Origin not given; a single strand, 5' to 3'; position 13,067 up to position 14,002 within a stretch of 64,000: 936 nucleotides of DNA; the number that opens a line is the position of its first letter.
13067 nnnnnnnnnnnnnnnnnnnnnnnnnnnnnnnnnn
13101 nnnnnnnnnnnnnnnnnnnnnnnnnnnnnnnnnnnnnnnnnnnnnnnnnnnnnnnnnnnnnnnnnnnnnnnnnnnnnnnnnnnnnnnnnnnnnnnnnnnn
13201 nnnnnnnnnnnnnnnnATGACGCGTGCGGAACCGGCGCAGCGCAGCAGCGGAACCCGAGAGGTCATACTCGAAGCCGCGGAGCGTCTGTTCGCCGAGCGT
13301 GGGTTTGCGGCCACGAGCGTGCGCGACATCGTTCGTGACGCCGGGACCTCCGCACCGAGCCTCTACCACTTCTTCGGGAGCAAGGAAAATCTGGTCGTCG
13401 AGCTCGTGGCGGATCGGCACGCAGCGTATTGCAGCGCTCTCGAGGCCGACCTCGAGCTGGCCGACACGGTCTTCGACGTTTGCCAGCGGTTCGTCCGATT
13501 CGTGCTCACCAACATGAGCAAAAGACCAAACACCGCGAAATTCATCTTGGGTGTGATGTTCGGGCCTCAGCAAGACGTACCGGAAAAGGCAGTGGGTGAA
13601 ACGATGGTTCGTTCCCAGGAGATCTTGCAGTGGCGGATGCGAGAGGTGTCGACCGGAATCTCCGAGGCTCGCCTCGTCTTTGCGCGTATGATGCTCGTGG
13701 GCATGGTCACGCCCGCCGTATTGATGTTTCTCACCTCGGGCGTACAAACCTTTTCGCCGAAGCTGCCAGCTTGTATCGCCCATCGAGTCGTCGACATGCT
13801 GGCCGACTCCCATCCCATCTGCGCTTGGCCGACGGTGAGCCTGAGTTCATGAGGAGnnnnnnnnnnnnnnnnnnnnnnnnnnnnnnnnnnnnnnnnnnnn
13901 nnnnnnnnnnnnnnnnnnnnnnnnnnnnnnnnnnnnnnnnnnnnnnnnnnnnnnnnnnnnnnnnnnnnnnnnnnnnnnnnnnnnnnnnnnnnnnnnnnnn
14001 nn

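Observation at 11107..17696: Animal-SCPx-like thiolase divergent from a TetR-controlled CoA-ester operon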

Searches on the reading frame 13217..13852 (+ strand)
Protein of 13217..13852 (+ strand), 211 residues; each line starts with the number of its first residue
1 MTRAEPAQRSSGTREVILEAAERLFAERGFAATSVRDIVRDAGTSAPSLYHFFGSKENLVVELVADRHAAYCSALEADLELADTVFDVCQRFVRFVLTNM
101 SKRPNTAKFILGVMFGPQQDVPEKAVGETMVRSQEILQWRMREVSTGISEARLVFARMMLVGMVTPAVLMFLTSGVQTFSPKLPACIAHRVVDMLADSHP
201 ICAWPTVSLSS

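Call 6: search_protein_families(library=pfam, proteins=[window:13217-13852:+])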
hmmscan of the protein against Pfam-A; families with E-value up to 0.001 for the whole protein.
window:13217-13852:+ (211 aa): 1 family
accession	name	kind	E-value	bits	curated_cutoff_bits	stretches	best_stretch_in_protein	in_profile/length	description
PF00440.29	TetR_N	-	1.7e-19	69.7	24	1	17-63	1-47/47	Bacterial regulatory proteins, tetR family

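Call 7: search_protein_families(library=ncbifam, proteins=[window:13217-13852:+])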
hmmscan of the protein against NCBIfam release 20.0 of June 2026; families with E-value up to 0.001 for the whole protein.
window:13217-13852:+ (211 aa): 20 families
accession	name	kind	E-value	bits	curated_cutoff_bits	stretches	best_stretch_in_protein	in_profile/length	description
NF041196.1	ScbR_bind_reg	equivalog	7.4e-14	52.4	150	1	8-95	2-93/191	ScbR family autoregulator-binding transcription factor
NF050111.1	TransRegSACE7040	equivalog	1.2e-12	48.1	250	1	14-82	3-71/186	SACE_7040 family transcriptional regulator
NF053516.1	TranRepPrsAVib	equivalog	8.1e-12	45.4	300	1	11-81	5-75/208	TetR family transcriptional repressor PsrA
NF037937.1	septum_RefZ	equivalog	1.6e-10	41.2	180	1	14-110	1-99/195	forespore capture DNA-binding protein RefZ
NF051457.1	acryl_TF_AcuR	equivalog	7.9e-10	38.4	247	1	8-99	13-102/204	acrylate utilization transcriptional regulator AcuR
NF051852.1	efflux_TF_MtrR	exception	1.3e-09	38.2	280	1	11-144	9-143/205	multidrug efflux system transcriptional repressor MtrR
NF058643.1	TranRegCurRPseudo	equivalog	2.2e-09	37.3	300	1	11-82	6-77/193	TetR family transcriptional repressor CurR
NF007949.0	PRK10668.1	equivalog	3.8e-09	36.3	271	1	7-116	6-115/216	multidrug efflux transporter transcriptional repressor AcrR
NF053878.1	FATransRegFadRBac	equivalog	4.3e-08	33.2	200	1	15-107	6-98/190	fatty acid metabolism transcriptional regulator FadR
TIGR03968.1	mycofact_TetR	equivalog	5.4e-08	32.7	224.9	1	7-62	4-59/190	mycofactocin system transcriptional regulator MftR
TIGR03613.1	RutR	equivalog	8.5e-08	32.3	368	1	10-111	6-107/202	pyrimidine utilization regulatory protein R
NF053731.1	TransRegFasRMycb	equivalog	1.2e-07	31.7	330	1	13-73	12-72/199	HTH-type transcriptional activator FasR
TIGR03384.1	betaine_BetI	equivalog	2.1e-07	30.9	201.3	1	14-92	10-88/189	choline-binding transcriptional repressor BetI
NF008402.0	PRK11202.1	equivalog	7.8e-07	29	151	1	7-65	6-65/211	HTH-type transcriptional repressor FabR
NF011572.0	PRK14996.1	equivalog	8.2e-07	29.1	144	1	13-60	9-56/192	TetR family transcriptional regulator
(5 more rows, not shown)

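Call 16: find_homologous_proteins(query=window:13217-13852:+)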
Query window:13217-13852:+ (211 aa): 258 proteins with E <= 0.001 among 512 candidates; the best 120 are listed.
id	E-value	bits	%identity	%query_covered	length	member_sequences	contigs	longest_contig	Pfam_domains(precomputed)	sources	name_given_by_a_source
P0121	4.0e-133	459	100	100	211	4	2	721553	PF00440.30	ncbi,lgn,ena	ncbi:MAG: helix-turn-helix domain-containing protein [Polyangiales bacterium]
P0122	3.5e-124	430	93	100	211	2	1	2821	PF00440.30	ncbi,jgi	-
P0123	1.5e-118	411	89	100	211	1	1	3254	PF00440.30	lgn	-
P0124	3.7e-118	410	89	100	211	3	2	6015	PF00440.30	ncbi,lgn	ncbi:MAG: helix-turn-helix domain-containing protein [Myxococcales bacterium]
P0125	6.5e-117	406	88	100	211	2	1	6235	PF00440.30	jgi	jgi:AcrR family transcriptional regulator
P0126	9.0e-114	396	86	100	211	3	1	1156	PF00440.30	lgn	-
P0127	4.5e-113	393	87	100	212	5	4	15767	PF00440.30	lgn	-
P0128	8.5e-113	393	85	100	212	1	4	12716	PF00440.30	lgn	-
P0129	2.0e-111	388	84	100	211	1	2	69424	PF00440.30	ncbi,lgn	-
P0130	5.0e-106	370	79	98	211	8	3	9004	PF00440.30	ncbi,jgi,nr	ncbi:MAG: TetR/AcrR family transcriptional regulator [Deltaproteobacteria bacterium]|nr:TetR/AcrR fa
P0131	5.9e-106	370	81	100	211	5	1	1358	PF00440.30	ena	-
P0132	1.2e-105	369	77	100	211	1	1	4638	PF00440.30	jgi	jgi:AcrR family transcriptional regulator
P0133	1.3e-105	369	77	100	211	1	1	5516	PF00440.30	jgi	-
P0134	1.9e-105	369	80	99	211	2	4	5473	PF00440.30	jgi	jgi:AcrR family transcriptional regulator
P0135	4.5e-105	367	76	100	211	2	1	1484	PF00440.30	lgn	-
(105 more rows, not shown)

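Call 18: find_related_loci(query=A1, collection=genome_contigs, flank=8000)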
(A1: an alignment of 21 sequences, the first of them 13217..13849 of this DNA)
Query A1 (211 aa) in genome_contigs; peptide patterns used: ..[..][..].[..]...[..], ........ (x = any residue, [..] = any of these).
299 stretches matched a pattern; 208 encode a relative of the query (tblastn E <= 1e-3); the best 80 are kept; 80 distinct loci.
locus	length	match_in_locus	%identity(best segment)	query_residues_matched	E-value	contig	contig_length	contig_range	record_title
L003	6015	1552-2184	89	1-211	1e-126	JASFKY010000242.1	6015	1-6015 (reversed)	MAG: Myxococcales bacterium isolate D0817M02metaG_Bin_93 D0817M02metaG_FD_scaffold_7636_c1, whole genome shotgun sequenc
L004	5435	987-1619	87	1-211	3e-121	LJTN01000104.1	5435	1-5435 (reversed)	MAG: Myxococcales bacterium SG8_38 WOR_8-12_26036, whole genome shotgun sequence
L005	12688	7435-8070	86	1-211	2e-120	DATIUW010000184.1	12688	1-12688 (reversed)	MAG TPA_asm: Polyangiales bacterium isolate SMAG_U15991 k141_422623, whole genome shotgun sequence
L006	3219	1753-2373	77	1-207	4e-114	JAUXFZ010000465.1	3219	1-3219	MAG: Myxococcales bacterium isolate CSMAG_2916 CSMAG_2916_k117_6418243_length_3219_cov_19.9181, whole genome shotgun seq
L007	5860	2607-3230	75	1-208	1e-110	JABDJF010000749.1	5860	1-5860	MAG: Myxococcales bacterium isolate SS_bin_16 k127_4134747, whole genome shotgun sequence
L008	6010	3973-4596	78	1-208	1e-110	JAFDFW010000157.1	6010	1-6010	MAG: Deltaproteobacteria bacterium isolate Meg22_02_Bin_93 Meg22_02_Bin_93_scaffold_32074, whole genome shotgun sequence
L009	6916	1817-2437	77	1-207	9e-111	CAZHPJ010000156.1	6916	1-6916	MAG TPA_asm: uncultured Sandaracinaceae bacterium isolate SRP128015_co2_29 genome assembly, contig: NODE_9960_length_691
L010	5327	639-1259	76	1-207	2e-110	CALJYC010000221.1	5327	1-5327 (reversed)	MAG: uncultured bacterium isolate N3_Bin_MAXBIN__017_sub_1 genome assembly, contig: c_000000609653, whole genome shotgun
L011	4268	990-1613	75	1-208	3e-111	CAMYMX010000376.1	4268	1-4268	MAG: uncultured Polyangiaceae bacterium isolate FCS_M_Myxococcota_13.1 genome assembly, contig: NODE_32105_length_4268_c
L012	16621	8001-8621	76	1-207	8e-110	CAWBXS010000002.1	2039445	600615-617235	MAG: uncultured delta proteobacterium isolate MFD09779.bin.1.65 genome assembly, contig: contig_12174, whole genome shot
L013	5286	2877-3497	75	1-207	1e-109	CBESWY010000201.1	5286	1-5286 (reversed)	MAG TPA_asm: uncultured Myxococcales bacterium isolate SRR7614711_binner13_Refined_24 genome assembly, contig: ERZ250838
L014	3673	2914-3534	77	1-207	5e-111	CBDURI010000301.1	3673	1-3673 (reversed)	MAG TPA_asm: uncultured bacterium isolate SRR21487744_binner13_Refined_51 genome assembly, contig: ERZ25748493.24832, wh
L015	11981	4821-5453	74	1-211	2e-109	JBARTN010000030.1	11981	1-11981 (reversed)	MAG: Polyangiales bacterium isolate MFD12925_ilm_asm_bin34 k127_275564, whole genome shotgun sequence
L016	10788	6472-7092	76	1-207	5e-109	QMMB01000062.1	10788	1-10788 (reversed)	MAG: Deltaproteobacteria bacterium isolate B2_G11 B2_Guay11_scaffold_00809, whole genome shotgun sequence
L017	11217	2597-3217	75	1-207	7e-109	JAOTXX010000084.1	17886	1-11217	MAG: Myxococcales bacterium isolate 21_Jan_SF_Bin28 21_Jan_SF_Bin28_scaffold_1997_c1, whole genome shotgun sequence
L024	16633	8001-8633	72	1-211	2e-105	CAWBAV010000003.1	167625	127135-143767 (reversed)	MAG: uncultured delta proteobacterium isolate MFD09779.bin.1.20 genome assembly, contig: contig_12167, whole genome shot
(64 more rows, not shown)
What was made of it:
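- Closest known: TetR-family repressors of lipid catabolism that sense acyl-CoAs. Different: Orthologues are confined to uncultured Myxococcota (calls 16, 18).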

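Call 39: search_solved_structures(query=window:13217-13852:+, max_evalue=1e-8)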
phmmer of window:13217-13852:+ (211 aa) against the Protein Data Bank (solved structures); distinct sequences matched with E-value up to 1e-8: 16.
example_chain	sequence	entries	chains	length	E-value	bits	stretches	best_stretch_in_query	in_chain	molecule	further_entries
9b7y_A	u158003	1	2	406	1.2e-12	51.1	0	4-74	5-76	Transcriptional repressor Mce3R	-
5c4y_A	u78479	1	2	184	2.3e-12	50.2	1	13-152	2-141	Putative transcription regulator Lmo0852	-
3vpr_A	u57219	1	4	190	3.8e-12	49.5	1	12-134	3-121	Transcriptional regulator, TetR family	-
4g12_A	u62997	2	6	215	5.3e-11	45.8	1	7-71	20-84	Probable transcriptional regulatory protein (Probably TETR-FAMILY)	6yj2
6yl2_B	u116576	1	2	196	6.7e-11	45.4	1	9-71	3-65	Probable transcriptional regulatory protein (Probably TetR-family)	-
2np3_A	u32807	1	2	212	9e-11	45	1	11-63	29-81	Putative TetR-family regulator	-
5d18_A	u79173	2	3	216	3.5e-10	43.1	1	7-139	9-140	TetR family transcriptional regulator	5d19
2ibd_A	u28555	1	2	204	4.1e-10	42.9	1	6-64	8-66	Possible transcriptional regulator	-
6a4l_A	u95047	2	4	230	4.2e-10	42.8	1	7-139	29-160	TetR family transcriptional regulator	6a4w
2fbq_A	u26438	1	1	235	4.8e-10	42.7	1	11-81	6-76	probable transcriptional regulator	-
6srn_A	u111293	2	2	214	9.2e-10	41.7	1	7-77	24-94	TetR family transcriptional regulator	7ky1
2eh3_A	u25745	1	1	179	1.4e-09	41.2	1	12-81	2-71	Transcriptional regulator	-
3c07_A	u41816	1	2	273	2.7e-09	40.2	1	8-74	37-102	Putative tetR-family transcriptional regulator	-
4w1u_A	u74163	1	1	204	2.8e-09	40.2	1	11-64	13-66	HTH-type transcriptional repressor KstR2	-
4w97_A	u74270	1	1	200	3e-09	40.1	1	12-64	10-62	HTH-type transcriptional repressor KstR2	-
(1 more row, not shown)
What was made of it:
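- Closest known: TetR-family repressors of lipid catabolism that sense acyl-CoAs. Different: Sequence similarity is limited to the HTH (calls 7, 39).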

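Call 43: search_protein_families(library=pfam, max_evalue=0.000001, proteins=[L016:2893-3969:-, L016:3970-5616:-, L016:1013-2815:-, L024:5999-7078:-, L024:175-1809:+])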
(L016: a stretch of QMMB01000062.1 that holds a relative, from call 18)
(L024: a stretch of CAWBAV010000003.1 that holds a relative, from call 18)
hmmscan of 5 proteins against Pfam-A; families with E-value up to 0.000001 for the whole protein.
L016:2893-3969:- (358 aa): 8 families
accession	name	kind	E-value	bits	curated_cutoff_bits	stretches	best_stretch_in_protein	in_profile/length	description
PF01073.25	3Beta_HSD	-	9.5e-54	182.7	22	1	14-273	1-274/280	3-beta hydroxysteroid dehydrogenase/isomerase family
PF01370.27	Epimerase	-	5.7e-36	124.6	20.9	1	14-235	2-228/240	NAD dependent epimerase/dehydratase family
PF13460.12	NAD_binding_10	-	9.8e-18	65.1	27.2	1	17-181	1-143/184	NAD(P)H-binding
PF07993.18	NAD_binding_4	-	1.8e-15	57.2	20.1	1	50-222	60-252/258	Male sterility protein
PF16363.11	GDP_Man_Dehyd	-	2e-15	57.5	27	1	14-236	1-241/332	GDP-mannose 4,6 dehydratase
PF04321.23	RmlD_sub_bind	-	1.1e-14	54.6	27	1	13-202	3-169/287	RmlD substrate binding domain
PF05368.20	NmrA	-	3.4e-12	47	27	1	12-126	4-106/298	NmrA-like family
PF02719.21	Polysacc_synt_2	-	2.6e-08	33.9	20.2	1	14-127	2-128/293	Polysaccharide biosynthesis protein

L016:3970-5616:- (548 aa): 2 families
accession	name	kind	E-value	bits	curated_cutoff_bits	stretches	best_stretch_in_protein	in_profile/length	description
PF00732.25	GMC_oxred_N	-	1e-53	182.8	23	1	9-303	1-217/218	GMC oxidoreductase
PF05199.19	GMC_oxred_C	-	2.1e-39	135.7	24.6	1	396-531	1-139/139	GMC oxidoreductase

L016:1013-2815:- (600 aa): 0 families

L024:5999-7078:- (359 aa): 8 families
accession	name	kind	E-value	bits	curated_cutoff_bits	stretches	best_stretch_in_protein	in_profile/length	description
PF01073.25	3Beta_HSD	-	1.2e-50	172.6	22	1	14-273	1-274/280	3-beta hydroxysteroid dehydrogenase/isomerase family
PF01370.27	Epimerase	-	5.6e-37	127.9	20.9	1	14-234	2-227/240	NAD dependent epimerase/dehydratase family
PF13460.12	NAD_binding_10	-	1.1e-18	68.1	27.2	1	17-184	1-146/184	NAD(P)H-binding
PF04321.23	RmlD_sub_bind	-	1.8e-17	63.8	27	1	14-202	4-169/287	RmlD substrate binding domain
PF07993.18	NAD_binding_4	-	4.2e-17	62.6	20.1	1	63-186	79-209/258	Male sterility protein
PF16363.11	GDP_Man_Dehyd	-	9.1e-17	61.9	27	1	14-177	1-176/332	GDP-mannose 4,6 dehydratase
PF05368.20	NmrA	-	4.4e-12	46.7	27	1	14-127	6-107/298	NmrA-like family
PF02719.21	Polysacc_synt_2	-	3.1e-08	33.6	20.2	1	14-127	2-128/293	Polysaccharide biosynthesis protein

L024:175-1809:+ (544 aa): 1 family
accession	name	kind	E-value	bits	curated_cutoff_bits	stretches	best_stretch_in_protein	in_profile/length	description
PF03098.20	An_peroxidase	-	7.1e-153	510.4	25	1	40-541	1-530/530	Animal haem peroxidase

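Call 56: search_protein_families(library=ncbifam, max_evalue=1e-20, proteins=[L016:2893-3969:-, L016:3970-5616:-])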
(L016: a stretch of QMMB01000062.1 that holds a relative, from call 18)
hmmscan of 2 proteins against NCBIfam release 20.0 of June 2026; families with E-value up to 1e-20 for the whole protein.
L016:2893-3969:- (358 aa): 5 families
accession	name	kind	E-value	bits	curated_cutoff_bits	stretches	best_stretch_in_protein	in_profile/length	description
NF042422.1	oxyalk_red_OleD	equivalog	1.6e-54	185.5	580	1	13-340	3-324/329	2-alkyl-3-oxoalkanoate reductase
NF042423.1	oxyalk_red_Shew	equivalog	6.2e-48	163.6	580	1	12-339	10-330/331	2-alkyl-3-oxoalkanoate reductase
TIGR03466.1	HpnA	hypoth_equivalog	2.9e-31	108.6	367.65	1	12-344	2-321/327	hopanoid-associated sugar epimerase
NF052578.1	StrlDmthSdmBMthl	equivalog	2.6e-29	103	600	1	12-347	2-325/328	sterol demethylase protein SdmB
TIGR04180.1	EDH_00030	hypoth_equivalog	1.3e-22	80.2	475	1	14-233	2-226/297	NAD-dependent 4,6-dehydratase LegB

L016:3970-5616:- (548 aa): 4 families
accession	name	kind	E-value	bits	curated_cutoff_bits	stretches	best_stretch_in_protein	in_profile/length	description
NF002550.0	PRK02106.1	subfamily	4.7e-175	583.3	605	1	6-546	3-541/563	choline dehydrogenase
TIGR01810.1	betA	equivalog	1.5e-149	499.1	732.1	1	10-542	1-530/532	choline dehydrogenase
TIGR03970.1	mycofact_MftG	equivalog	1.9e-92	310.7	387.45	2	10-320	2-309/487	mycofactocin dehydrogenase MftG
TIGR04542.1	GMC_mycofac_2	equivalog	1.2e-36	126.7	400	1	10-281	1-243/425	mycofactocin system GMC family oxidoreductase MftG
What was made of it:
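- On OleABCD olefin / beta-lactone pathway: OleD scores 185 bits against 580 in a relative's SDR (call 56).
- That SDR's best NCBIfam hit is OleD (calls 6, 56). OleD scores 185 bits against a cut-off of 580 (call 56).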

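Call 70: predict_structure(alignment_id=A1)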
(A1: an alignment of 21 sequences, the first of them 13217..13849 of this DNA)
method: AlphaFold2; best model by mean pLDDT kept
length: 211 residues; sequences in the alignment: 21
mean_pLDDT: 83.2   pTM: 0.78
mean pLDDT of the five models: 83.2, 83.0, 82.8, 80.9, 79.5
residues with pLDDT >= 90: 111; 70-90: 66; 50-70: 10; < 50: 24
segments of 3 or more residues with pLDDT < 50: 1-10, 198-211
pLDDT, mean of each block of 10 residues (from residue 1): 38 89 90 92 93 91 91 95 95 94 88 73 72 91 90 90 91 88 91 68 41 37
secondary structure, 60 per line:
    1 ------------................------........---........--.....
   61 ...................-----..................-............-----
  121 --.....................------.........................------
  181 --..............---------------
elements in order: H13-28 H35-42 H46-53 H56-79 H85-102 H104-115 H123-143 H150-174 H183-196
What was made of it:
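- On TetR-family repressor with its own operator: The model has nine helices and pLDDT 83 (call 70).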

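Call 72: fold_search(model_id=the predicted structure, library=pdb)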
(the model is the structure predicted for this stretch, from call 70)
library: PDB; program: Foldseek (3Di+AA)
matches with E <= 10: 926; with E <= 0.001: 364
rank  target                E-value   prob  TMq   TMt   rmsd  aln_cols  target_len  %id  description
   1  3whb_A                1.7e-06  1.00  0.68  0.74   4.0       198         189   17  Crystal structure of FadR from Bacillus subtilis, a transcriptional regulator involved in the regulation of fatty acid (released 2014-03-19)
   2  3dew                  4.9e-06  1.00  0.61  0.66   5.0       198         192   22  The structure of a putative TetR family transcriptional regulator from Geobacter sulfurreducens PCA. (released 2008-09-30)
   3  3vpr_A                5.7e-06  1.00  0.61  0.67   4.9       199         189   23  Crystal Structure of a TetR Family Transcriptional Regulator PfmR from Thermus thermophilus HB8 (released 2012-07-11)
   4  6yj2_A                6.2e-06  1.00  0.60  0.67   4.5       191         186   25  Structural and DNA binding studies of the transcriptional repressor Rv2506 (BkaR) from Mycobacterium tuberculosis supp (released 2021-04-14)
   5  3whc_A                7.4e-06  1.00  0.69  0.76   4.0       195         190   17  Crystal structure of a transcriptional regulator FadR from Bacillus subtilis in complex with stearoyl-CoA (released 2014-03-19)
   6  3whc_C                7.4e-06  1.00  0.69  0.75   4.0       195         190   17  Crystal structure of a transcriptional regulator FadR from Bacillus subtilis in complex with stearoyl-CoA (released 2014-03-19)
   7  3whb_B                7.7e-06  1.00  0.69  0.76   3.5       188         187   20  Crystal structure of FadR from Bacillus subtilis, a transcriptional regulator involved in the regulation of fatty acid (released 2014-03-19)
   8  3whc_F                8.8e-06  1.00  0.66  0.74   3.5       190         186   17  Crystal structure of a transcriptional regulator FadR from Bacillus subtilis in complex with stearoyl-CoA (released 2014-03-19)
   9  1vi0_A                1.1e-05  1.00  0.69  0.75   4.1       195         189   17  Crystal structure of a transcriptional regulator (released 2003-12-30)
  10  3vpr_C                1.2e-05  1.00  0.60  0.68   4.5       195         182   23  Crystal Structure of a TetR Family Transcriptional Regulator PfmR from Thermus thermophilus HB8 (released 2012-07-11)
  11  3vpr_B                1.2e-05  1.00  0.62  0.68   4.1       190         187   22  Crystal Structure of a TetR Family Transcriptional Regulator PfmR from Thermus thermophilus HB8 (released 2012-07-11)
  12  6yj2_C                1.7e-05  1.00  0.58  0.65   4.6       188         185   24  Structural and DNA binding studies of the transcriptional repressor Rv2506 (BkaR) from Mycobacterium tuberculosis supp (released 2021-04-14)
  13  1vi0_B                1.9e-05  1.00  0.67  0.74   4.1       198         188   18  Crystal structure of a transcriptional regulator (released 2003-12-30)
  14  5fgl_C                2.1e-05  1.00  0.59  0.61   5.8       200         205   16  Co-crystal Structure of NicR2_Hsp (released 2016-12-21)
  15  2np3_B                2.1e-05  1.00  0.53  0.60   6.2       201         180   23  Crystal structure of TetR-family regulator (SCO0857) from Streptomyces coelicolor A3. (released 2006-11-28)
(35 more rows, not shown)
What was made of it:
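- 13217..13852 (+): TetR-family regulator, 211 aa, second gene of the operon it probably represses. Calls 70 and 72: model pLDDT 83, nearest folds are acyl-CoA-sensing FadR, PfmR and BkaR.
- On TetR-family repressor with its own operator: Top fold hits are TetR regulators (call 72).
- Closest known: TetR-family repressors of lipid catabolism that sense acyl-CoAs. Same: An all-helical ligand domain with the closest fold matches to these proteins (call 72).
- The fold hits have TM about 0.7 and 17-25% identity, so the effector inference is soft (call 72).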
